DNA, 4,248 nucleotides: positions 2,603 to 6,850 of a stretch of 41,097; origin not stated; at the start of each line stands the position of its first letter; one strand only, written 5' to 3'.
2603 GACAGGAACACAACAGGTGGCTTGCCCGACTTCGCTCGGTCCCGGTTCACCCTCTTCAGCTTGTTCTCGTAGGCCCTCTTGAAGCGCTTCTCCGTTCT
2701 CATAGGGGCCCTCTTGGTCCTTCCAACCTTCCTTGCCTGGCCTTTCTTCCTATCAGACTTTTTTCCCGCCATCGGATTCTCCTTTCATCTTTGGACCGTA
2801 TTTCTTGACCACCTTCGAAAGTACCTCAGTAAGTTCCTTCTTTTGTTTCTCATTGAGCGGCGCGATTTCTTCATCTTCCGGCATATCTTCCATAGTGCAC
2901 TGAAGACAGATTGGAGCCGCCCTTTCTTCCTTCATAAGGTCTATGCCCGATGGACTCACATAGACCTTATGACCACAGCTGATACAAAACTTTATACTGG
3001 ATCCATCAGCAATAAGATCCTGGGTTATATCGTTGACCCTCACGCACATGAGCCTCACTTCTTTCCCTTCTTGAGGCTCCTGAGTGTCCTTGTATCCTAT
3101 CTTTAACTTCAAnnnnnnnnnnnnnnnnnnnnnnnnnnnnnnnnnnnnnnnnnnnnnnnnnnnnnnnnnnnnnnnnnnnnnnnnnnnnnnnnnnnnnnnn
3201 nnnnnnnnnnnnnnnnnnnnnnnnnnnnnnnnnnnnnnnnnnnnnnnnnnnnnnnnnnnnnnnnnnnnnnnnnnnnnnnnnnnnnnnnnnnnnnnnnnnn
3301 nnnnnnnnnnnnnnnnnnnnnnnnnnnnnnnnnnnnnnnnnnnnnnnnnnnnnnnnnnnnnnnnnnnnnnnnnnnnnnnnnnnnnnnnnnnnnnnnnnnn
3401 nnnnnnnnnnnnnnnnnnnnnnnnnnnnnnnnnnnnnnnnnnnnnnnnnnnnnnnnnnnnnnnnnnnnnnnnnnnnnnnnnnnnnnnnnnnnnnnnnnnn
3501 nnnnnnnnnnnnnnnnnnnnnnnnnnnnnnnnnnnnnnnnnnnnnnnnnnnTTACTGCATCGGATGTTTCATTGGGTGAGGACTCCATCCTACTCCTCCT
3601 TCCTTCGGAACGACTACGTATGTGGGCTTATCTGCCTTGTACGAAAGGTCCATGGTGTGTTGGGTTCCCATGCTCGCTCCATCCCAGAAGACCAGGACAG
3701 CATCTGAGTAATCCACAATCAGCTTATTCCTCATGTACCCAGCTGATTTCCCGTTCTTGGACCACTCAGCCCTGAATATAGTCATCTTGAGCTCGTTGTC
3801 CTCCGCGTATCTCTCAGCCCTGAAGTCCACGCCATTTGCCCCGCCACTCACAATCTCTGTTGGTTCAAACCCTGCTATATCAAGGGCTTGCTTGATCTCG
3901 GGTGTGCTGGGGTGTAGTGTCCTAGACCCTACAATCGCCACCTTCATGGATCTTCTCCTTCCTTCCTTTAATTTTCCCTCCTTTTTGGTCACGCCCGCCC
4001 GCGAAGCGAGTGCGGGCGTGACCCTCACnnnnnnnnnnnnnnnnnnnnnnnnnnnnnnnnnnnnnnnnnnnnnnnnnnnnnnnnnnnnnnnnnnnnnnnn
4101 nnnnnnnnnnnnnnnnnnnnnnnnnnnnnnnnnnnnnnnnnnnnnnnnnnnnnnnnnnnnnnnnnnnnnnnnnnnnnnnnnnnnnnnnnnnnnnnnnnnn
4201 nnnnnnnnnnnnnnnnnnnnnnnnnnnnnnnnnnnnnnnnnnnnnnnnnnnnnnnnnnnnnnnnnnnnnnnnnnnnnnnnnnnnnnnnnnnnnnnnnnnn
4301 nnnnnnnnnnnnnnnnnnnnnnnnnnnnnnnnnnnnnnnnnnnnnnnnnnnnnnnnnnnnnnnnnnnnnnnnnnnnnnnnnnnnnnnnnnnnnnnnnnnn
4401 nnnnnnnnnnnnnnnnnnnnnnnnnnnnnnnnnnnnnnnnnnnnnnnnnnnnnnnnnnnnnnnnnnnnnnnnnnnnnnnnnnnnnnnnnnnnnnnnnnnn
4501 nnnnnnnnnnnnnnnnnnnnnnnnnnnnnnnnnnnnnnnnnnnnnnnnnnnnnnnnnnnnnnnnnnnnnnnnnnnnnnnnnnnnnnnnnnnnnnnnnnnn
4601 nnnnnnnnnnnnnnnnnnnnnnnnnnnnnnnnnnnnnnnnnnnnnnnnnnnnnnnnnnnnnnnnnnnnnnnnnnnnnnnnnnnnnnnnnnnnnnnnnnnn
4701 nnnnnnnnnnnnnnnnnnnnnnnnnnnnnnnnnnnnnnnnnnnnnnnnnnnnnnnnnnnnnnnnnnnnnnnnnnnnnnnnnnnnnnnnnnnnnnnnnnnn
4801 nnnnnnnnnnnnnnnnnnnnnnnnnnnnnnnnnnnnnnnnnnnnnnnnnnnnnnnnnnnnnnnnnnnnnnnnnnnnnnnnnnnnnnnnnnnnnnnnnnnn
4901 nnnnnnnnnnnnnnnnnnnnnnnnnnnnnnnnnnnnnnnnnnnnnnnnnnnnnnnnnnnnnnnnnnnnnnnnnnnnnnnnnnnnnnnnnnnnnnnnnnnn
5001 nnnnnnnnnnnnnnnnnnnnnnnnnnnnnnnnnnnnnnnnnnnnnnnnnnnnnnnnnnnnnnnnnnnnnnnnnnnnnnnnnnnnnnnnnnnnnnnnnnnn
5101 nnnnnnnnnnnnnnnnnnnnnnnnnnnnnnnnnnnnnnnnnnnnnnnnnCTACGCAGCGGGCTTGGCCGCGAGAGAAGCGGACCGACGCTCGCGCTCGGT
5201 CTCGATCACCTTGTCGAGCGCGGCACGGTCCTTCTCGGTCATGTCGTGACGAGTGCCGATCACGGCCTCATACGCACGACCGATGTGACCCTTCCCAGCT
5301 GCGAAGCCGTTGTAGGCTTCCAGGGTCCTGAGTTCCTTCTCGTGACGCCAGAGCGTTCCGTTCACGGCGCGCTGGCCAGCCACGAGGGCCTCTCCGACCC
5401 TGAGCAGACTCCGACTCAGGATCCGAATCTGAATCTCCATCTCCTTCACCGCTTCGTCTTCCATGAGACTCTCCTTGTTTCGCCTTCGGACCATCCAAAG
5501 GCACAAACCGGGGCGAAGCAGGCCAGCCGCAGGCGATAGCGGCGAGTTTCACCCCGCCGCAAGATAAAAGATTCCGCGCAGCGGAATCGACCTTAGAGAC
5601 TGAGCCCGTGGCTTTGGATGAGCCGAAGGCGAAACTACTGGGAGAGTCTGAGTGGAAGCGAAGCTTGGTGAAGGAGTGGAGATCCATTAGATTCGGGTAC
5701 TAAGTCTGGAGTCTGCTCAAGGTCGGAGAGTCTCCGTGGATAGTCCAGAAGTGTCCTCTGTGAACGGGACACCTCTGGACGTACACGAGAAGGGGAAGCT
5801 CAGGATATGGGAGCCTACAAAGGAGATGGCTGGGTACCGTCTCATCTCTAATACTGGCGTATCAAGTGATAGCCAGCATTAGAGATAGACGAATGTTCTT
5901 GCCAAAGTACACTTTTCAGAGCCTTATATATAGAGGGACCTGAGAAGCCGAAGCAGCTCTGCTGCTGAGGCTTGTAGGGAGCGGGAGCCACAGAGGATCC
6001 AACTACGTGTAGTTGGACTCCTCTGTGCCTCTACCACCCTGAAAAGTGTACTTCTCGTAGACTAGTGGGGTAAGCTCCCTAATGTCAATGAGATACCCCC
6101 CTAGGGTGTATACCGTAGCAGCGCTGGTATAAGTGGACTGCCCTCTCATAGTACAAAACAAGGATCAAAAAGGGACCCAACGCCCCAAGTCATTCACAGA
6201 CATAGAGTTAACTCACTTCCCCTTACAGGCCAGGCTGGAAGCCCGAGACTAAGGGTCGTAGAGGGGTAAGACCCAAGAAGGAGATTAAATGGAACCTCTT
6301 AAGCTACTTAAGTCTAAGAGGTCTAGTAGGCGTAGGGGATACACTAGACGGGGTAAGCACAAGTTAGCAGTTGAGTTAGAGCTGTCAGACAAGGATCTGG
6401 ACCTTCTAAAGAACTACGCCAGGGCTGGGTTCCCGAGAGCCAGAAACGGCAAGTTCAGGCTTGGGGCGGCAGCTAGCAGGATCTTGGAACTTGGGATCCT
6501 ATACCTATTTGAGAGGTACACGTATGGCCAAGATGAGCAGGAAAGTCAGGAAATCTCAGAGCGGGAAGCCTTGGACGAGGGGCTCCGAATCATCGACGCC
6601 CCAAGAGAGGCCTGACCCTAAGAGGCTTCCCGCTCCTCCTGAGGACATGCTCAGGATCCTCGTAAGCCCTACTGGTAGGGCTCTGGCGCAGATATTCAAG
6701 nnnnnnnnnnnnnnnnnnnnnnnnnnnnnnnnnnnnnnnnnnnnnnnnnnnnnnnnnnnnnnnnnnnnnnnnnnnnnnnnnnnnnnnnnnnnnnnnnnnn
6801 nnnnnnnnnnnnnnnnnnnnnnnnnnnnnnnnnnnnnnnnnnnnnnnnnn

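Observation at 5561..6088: Promoter-to-terminator unit of ~490 nt built from long helices in the divergent control region (candidate novel structured RNA)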

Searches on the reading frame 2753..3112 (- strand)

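Call 11: search_protein_families(library=phrogs, proteins=[window:2753-3112:-], max_evalue=0.01)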
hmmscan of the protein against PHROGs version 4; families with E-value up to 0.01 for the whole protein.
window:2753-3112:- (119 aa): 1 family
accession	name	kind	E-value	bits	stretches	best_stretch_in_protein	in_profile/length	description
phrog_18378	-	unknown function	0.0026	18.8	1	17-49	4-36/64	-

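Call 12: search_protein_families(library=pfam, proteins=[window:2753-3112:-], max_evalue=0.01)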
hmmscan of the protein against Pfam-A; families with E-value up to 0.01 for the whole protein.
window:2753-3112:- (119 aa): 0 families

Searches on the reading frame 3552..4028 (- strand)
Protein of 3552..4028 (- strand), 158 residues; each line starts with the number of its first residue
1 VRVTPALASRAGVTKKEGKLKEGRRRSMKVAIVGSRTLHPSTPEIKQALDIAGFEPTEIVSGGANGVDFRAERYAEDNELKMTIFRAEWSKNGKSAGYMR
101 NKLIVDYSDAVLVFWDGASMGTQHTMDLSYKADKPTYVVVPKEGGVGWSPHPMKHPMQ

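Call 11: search_protein_families(library=phrogs, proteins=[window:3552-4028:-], max_evalue=0.01)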
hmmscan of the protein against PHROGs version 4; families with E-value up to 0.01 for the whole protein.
window:3552-4028:- (158 aa): 5 families
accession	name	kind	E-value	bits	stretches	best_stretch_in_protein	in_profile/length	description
phrog_289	-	other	3.6e-25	89.8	1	21-139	16-138/500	GTP-binding domain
phrog_11222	-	unknown function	2.6e-07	31.8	1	60-131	198-270/293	-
phrog_768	-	DNA, RNA and nucleotide metabolism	0.00014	22.5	1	27-97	3-76/191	DprA-like DNA recombination-mediator protein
phrog_30585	-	DNA, RNA and nucleotide metabolism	0.00017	20.5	1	28-91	679-743/852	DNA repair protein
phrog_4299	-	unknown function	0.0058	16.8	0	29-74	118-164/322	-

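Call 12: search_protein_families(library=pfam, proteins=[window:3552-4028:-], max_evalue=0.01)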
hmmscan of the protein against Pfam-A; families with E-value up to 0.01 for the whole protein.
window:3552-4028:- (158 aa): 2 families
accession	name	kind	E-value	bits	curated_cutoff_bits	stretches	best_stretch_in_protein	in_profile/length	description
PF02481.21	DNA_processg_A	-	2.4e-09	37.1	29.6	1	18-79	35-97/212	DNA recombination-mediator protein A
PF10686.14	YAcAr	-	1.5e-06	28.3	28.2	1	28-90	1-64/66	YspA, cpYpsA-related SLOG family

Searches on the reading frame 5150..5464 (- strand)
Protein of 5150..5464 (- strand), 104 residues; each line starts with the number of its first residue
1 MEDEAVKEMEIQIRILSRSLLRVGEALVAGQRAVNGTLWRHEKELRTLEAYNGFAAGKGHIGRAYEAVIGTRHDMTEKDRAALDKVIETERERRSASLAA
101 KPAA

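Call 11: search_protein_families(library=phrogs, proteins=[window:5150-5464:-], max_evalue=0.01)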
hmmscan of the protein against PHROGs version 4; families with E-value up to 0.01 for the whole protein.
window:5150-5464:- (104 aa): 0 families

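Call 12: search_protein_families(library=pfam, proteins=[window:5150-5464:-], max_evalue=0.01)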
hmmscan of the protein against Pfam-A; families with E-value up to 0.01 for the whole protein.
window:5150-5464:- (104 aa): 0 families

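Call 14: find_related_loci(query=window:5150-5464:-, collection=viral_contigs, flank=5000)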
Query window:5150-5464:- (104 aa) in viral_contigs; peptide patterns used: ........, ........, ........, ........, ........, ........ (x = any residue, [..] = any of these).
19 stretches matched a pattern, but none encodes a relative of the query by tblastn (E <= 1e-3).

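Call 19: find_homologous_proteins(query=window:5150-5464:-, max_evalue=0.001)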
Query window:5150-5464:-: 24 candidates shared short words with the query, none scored E <= 0.001.

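Call 72: search_solved_structures(query=window:5153-5464:-, max_evalue=10)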
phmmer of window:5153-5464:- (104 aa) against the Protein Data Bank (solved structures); distinct sequences matched with E-value up to 10: 3.
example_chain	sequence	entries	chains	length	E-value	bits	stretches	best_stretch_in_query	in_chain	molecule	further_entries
5hyt_A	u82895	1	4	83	0.15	15.6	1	33-95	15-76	Precursor to Protein Sir22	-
3wyh_A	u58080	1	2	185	0.64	13.6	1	18-80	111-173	Lysozyme g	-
9vdb_B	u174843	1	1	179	1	12.9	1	32-80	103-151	Aromatic-ring-hydroxylating dioxygenase, beta subunit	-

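Call 78: search_protein_representatives(protein=window:5150-5464:-)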
Query: 104 residues. Proteins with E-value up to 0.001 (for the whole library): 0; up to 1e-10: 0; up to 1e-30: 0. The best 0 are listed.
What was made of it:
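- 5150..5464 (-): First early gene: 104 aa, an ORFan predicted to be helical. No homolog was found (calls 14, 19, 72, 78).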

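Call 98: predict_structure(protein=window:5153-5464:-)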
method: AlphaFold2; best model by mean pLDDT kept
length: 104 residues; sequences in the alignment: 1
mean_pLDDT: 78.1   pTM: 0.39
mean pLDDT of the five models: 78.1, 74.5, 73.4, 71.3, 69.4
residues with pLDDT >= 90: 37; 70-90: 37; 50-70: 24; < 50: 6
segments of 3 or more residues with pLDDT < 50: 102-104
pLDDT, mean of each block of 10 residues (from residue 1): 91 97 95 92 85 68 51 63 80 70 48
secondary structure, 60 per line:
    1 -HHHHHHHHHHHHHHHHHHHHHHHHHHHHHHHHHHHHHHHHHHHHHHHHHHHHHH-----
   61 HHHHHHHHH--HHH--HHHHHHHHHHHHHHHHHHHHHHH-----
elements in order: H2-55 H61-69 H77-99
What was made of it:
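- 5150..5464 (-): AF2 pLDDT is 78, with a long N-terminal helix (call 98).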

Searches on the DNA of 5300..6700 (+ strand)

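Call 5: search_rna_families(source=window, start=5300, end=6400, threshold=evalue, max_evalue=10)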
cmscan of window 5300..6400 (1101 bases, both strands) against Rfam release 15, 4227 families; matches with E-value up to 10: 6.
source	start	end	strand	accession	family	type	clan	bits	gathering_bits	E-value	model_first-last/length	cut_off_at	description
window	5743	5780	-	RF00965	mir-549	Gene; miRNA;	-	18.4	93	1.7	16-57/72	no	mir-549 microRNA precursor family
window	5971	6045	-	RF03899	mir-5912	Gene; miRNA;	-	18.3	88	0.49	1-88/88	no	mir-5912 microRNA precursor family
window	6045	6116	+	RF03384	mir-7180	Gene; miRNA;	-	16.7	78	2.3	1-58/58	no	mir-7180 microRNA precursor family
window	5471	5502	-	RF03128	L31-Coriobacteria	Cis-reg; leader;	CL00118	16.4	33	9.8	1-33/33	no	L31-Coriobacteria ribosomal protein leader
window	5847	5882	+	RF00851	mir-230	Gene; miRNA;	-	16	72.7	3.7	23-58/82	no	mir-230 microRNA precursor family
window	6238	6390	+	RF02170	PVT1_7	Gene; lncRNA;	-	14.8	80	3.5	1-137/137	no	Pvt1 oncogene conserved region 7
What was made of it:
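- On Any Rfam 15 family (4227 models): At E <= 10 in 5300-6400 there were only chance-level hairpin matches to miRNA-precursor, leader and lncRNA models, at 15-18 bits against gathering scores of 33-93 (call 5).
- On P1 c4 / P4 CI same-strand antisense RNAs: There is no Rfam match at E <= 10 (call 5).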

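Call 8: search_dna_similar(query=window:5300-6700:+, collection=phages, mode=distant)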
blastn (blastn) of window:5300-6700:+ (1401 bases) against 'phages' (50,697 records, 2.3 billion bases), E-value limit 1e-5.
No match.
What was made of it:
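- Tried and rejected: blastn of 5300-6700 against 50,697 phage records found nothing (call 8).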

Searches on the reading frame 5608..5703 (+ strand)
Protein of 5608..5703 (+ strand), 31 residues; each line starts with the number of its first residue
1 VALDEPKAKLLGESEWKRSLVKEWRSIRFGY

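Call 63: search_protein_families(library=phrogs, proteins=[window:5608-5703:+], max_evalue=0.01)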
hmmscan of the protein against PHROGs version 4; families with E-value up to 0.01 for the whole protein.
window:5608-5703:+ (31 aa): 0 families

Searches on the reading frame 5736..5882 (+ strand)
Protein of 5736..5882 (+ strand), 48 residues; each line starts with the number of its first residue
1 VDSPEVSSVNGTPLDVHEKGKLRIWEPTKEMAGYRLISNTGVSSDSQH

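Call 63: search_protein_families(library=phrogs, proteins=[window:5736-5882:+], max_evalue=0.01)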
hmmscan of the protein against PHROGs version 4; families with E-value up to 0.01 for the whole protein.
window:5736-5882:+ (48 aa): 0 families

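Call 82: list_cluster_members(proteins=[window:5736-5879:+, window:6006-6149:-, window:5153-5464:-, window:6289-6612:+, window:4795-4968:-])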
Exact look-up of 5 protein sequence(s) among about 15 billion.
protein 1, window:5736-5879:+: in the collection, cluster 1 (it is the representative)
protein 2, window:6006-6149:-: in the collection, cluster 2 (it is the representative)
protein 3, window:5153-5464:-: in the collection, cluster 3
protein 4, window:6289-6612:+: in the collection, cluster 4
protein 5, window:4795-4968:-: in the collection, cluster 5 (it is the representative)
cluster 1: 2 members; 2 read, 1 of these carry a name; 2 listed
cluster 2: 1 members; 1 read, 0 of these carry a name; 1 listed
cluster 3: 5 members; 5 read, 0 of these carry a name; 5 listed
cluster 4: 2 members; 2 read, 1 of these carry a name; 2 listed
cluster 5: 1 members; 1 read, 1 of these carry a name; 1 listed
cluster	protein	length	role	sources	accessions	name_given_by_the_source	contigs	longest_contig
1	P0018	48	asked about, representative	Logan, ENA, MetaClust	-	\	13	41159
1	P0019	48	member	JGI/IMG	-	-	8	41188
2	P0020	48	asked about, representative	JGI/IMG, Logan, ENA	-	-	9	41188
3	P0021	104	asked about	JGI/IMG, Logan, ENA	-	-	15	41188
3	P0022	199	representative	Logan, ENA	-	-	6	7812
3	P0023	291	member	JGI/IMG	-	-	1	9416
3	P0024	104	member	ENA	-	-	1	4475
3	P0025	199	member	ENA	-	-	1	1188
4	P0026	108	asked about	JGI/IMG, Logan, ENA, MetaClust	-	\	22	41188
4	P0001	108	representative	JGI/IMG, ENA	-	-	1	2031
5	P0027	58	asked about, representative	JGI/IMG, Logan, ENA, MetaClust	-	\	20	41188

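Call 85: find_encoding_contigs(protein=P0023, flank=6000, max_places=5)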
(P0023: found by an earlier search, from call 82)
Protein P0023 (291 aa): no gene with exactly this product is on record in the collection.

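Call 86: find_encoding_contigs(protein=P0022, flank=6000, max_places=8)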
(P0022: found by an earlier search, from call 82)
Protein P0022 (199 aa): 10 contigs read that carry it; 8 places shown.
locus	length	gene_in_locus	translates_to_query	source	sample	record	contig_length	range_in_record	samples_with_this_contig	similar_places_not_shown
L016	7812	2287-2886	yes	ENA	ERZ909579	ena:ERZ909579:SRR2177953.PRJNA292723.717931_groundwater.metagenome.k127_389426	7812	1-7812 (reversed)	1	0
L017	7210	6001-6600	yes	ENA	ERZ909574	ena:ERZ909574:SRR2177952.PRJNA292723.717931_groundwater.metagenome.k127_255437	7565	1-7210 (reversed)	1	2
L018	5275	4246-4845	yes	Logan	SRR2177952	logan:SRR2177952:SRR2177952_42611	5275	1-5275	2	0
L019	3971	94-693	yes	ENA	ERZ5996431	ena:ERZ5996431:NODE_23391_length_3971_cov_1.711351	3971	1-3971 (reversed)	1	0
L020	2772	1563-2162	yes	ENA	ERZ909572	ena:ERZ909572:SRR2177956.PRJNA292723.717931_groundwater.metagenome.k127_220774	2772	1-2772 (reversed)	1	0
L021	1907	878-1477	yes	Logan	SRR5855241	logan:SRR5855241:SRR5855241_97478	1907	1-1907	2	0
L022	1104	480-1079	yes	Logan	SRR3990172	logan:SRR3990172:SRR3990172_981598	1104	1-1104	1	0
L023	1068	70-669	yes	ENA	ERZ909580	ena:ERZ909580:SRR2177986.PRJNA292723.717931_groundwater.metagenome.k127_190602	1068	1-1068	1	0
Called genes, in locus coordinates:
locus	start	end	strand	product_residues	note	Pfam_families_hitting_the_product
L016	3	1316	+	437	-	?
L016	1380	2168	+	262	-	PF13401:AAA_22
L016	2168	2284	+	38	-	-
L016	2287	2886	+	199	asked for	-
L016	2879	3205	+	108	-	-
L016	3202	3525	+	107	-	-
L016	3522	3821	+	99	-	PF26843:Kil_protein (weak)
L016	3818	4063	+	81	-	-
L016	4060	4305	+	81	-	-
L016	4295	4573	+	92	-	-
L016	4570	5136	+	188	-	PF27180:HI_1489_N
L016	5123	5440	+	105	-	-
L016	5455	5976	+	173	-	PF07352:Phage_Mu_Gam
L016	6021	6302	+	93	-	PF00216:Bac_DNA_binding, PF18291:HU-HIG (weak)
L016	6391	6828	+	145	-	PF06252:GemA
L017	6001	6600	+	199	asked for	-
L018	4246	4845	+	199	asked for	-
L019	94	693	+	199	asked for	-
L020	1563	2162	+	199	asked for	-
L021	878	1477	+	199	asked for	-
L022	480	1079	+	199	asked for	-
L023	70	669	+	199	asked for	-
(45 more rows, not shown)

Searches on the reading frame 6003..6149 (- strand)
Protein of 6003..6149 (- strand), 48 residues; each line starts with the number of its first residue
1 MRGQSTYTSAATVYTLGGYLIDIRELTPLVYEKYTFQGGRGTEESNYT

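Call 63: search_protein_families(library=phrogs, proteins=[window:6003-6149:-], max_evalue=0.01)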
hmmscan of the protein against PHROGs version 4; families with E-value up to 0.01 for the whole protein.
window:6003-6149:- (48 aa): 0 families

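Call 97: predict_structure(protein=window:6006-6149:-)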
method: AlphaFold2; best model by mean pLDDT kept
length: 48 residues; sequences in the alignment: 1
mean_pLDDT: 52.6   pTM: 0.15
mean pLDDT of the five models: 52.6, 51.6, 51.2, 47.0, 46.1
residues with pLDDT >= 90: 0; 70-90: 0; 50-70: 31; < 50: 17
segments of 3 or more residues with pLDDT < 50: 1-4, 41-48
pLDDT, mean of each block of 10 residues (from residue 1): 48 58 57 52 47
secondary structure, 60 per line:
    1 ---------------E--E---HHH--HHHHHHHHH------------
elements in order: H28-36
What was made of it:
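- Its AF2 pLDDT is 52.6 (call 97).
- Tried and rejected: AF2 of ORF B gave pLDDT 52.6, which is uninformative (call 97).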
